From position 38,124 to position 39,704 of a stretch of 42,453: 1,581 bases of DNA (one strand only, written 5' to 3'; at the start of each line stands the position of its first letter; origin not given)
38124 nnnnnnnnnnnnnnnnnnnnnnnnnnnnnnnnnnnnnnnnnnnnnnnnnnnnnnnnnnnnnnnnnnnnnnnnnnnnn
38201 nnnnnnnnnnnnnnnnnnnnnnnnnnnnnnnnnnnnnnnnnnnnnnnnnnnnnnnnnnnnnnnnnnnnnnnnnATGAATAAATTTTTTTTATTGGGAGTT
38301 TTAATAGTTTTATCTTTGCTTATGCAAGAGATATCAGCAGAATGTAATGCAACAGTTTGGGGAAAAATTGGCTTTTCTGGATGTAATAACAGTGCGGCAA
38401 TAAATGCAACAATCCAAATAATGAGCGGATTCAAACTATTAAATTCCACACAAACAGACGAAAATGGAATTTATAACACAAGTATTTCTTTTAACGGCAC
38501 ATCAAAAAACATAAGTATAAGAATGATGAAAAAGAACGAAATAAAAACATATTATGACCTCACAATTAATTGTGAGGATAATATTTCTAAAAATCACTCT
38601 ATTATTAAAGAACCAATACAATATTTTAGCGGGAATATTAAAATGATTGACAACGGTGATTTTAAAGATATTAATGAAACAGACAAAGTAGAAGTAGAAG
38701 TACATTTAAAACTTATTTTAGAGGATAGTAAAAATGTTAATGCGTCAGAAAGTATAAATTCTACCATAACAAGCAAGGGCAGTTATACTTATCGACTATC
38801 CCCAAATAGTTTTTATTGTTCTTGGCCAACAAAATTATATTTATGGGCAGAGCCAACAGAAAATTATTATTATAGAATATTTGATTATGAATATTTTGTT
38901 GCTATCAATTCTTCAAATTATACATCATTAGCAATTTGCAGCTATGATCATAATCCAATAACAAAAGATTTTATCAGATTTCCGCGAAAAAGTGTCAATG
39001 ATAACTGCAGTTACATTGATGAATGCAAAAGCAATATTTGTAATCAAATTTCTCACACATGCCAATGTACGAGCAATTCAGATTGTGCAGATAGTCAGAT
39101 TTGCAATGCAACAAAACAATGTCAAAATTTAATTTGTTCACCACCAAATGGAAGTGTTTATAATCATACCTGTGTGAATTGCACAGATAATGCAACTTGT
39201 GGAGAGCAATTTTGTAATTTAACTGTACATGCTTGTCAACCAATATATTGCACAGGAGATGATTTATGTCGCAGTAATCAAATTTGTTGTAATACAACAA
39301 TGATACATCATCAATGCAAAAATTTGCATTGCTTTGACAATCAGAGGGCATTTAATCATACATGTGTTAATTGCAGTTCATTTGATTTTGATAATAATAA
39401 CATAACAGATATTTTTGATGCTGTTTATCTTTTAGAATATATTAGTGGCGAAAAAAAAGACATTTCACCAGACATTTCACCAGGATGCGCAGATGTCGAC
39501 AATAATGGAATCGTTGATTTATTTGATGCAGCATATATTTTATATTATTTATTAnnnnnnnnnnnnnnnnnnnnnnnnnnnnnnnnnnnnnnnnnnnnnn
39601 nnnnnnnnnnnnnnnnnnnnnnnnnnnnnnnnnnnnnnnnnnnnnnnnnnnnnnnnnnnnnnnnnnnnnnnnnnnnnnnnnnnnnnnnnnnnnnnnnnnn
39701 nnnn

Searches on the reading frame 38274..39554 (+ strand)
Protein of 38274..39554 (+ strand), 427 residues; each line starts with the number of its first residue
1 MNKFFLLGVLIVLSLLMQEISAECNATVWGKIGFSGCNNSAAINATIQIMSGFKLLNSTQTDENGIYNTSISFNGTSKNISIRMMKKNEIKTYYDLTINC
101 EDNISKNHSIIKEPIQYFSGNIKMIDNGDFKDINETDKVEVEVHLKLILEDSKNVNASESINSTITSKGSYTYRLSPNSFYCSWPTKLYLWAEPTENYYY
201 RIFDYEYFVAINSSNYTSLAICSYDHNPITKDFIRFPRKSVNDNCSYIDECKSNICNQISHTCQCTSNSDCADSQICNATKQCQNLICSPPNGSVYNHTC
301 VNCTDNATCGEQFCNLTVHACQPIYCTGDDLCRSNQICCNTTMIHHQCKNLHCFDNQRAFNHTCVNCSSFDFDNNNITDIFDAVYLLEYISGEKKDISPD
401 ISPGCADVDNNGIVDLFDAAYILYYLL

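Call 12: search_protein_families(library=pfam, proteins=[window:38274-39554:+], max_evalue=0.01)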
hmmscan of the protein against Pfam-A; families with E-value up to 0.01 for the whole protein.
window:38274-39554:+ (427 aa): 1 family
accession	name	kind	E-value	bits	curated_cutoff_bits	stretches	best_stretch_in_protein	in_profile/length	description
PF00404.24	Dockerin_1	-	0.0033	18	22.9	1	370-426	2-56/57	Dockerin type I domain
